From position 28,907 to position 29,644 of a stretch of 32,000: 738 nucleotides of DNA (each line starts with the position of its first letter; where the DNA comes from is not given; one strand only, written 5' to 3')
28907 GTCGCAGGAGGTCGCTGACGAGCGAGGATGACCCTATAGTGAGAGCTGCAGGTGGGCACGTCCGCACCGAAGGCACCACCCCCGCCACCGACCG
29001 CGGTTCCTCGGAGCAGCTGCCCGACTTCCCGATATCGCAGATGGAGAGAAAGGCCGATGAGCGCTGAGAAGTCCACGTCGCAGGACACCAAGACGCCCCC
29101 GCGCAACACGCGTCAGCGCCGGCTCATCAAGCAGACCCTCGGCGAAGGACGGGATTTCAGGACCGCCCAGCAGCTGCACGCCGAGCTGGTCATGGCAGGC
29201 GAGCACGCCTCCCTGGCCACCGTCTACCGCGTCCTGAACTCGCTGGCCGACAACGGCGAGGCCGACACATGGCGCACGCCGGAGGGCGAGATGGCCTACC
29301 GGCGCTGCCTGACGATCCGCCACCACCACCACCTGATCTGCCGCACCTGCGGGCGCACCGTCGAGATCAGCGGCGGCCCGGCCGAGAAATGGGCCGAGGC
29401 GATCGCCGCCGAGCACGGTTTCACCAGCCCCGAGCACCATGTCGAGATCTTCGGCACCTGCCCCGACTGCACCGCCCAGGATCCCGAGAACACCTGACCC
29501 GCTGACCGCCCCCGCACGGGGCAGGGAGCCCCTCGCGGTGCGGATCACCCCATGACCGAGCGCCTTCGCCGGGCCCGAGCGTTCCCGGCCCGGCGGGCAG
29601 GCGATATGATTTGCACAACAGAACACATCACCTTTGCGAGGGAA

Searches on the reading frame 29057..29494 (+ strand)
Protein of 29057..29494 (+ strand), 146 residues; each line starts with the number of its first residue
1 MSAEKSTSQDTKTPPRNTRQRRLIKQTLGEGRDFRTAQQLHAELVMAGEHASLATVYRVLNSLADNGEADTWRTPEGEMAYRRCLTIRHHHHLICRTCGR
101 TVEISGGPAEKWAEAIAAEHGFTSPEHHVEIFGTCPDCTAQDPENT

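Call 6: search_protein_families(library=pfam, proteins=[window:29057-29494:+], max_evalue=0.01)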
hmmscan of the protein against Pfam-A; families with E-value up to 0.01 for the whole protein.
window:29057-29494:+ (146 aa): 2 families
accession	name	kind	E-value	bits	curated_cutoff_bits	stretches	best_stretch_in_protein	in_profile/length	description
PF01475.25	FUR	-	2.1e-24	86.4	23.1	1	16-131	5-120/121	Ferric uptake regulator family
PF24442.1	DUF7561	-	0.0019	18.5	27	1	95-144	6-55/65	Family of unknown function (DUF7561)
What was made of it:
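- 29057..29497 (+): Context: Fur-family regulator, probably zur, the last gene of the znuA-C-B-zur operon. It lies upstream of the riboswitch promoter and is not part of the regulated unit. PF01475 FUR, 86.4 bits (call 6).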

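Call 7: search_protein_families(library=ncbifam, proteins=[window:29057-29494:+], max_evalue=0.01)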
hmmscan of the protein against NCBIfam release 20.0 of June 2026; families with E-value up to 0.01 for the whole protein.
window:29057-29494:+ (146 aa): 8 families
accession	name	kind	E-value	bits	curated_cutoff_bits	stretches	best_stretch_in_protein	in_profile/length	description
NF006999.0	PRK09462.1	equivalog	3e-17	62.6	146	1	36-143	35-141/148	ferric iron uptake transcriptional regulator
NF051892.1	TransRegFurBacil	equivalog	3.1e-13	50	220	1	18-142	20-147/149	ferric iron uptake transcriptional regulator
NF052545.1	TransRegPerRClab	equivalog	2.8e-12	46.8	180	1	17-140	15-136/138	transcriptional regulator PerR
NF051891.1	TransRegFurHelico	equivalog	8e-12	45.3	200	1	16-140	24-147/148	ferric iron uptake transcriptional regulator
NF047406.1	TransRegPerRTherm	equivalog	2.9e-11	43.7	200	1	16-141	5-128/130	manganese-dependent transcriptional regulator PerR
NF045678.1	TransRegIrrA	equivalog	2.8e-09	37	150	1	15-101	18-103/138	iron response transcriptional regulator IrrA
NF045677.1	FeRespRegIrr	equivalog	9.7e-08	32.2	170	1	16-94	10-88/127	Fur family transcriptional regulator Irr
NF008646.0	PRK11639.1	equivalog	4.4e-06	26.5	167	1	16-140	23-148/171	zinc uptake transcriptional repressor Zur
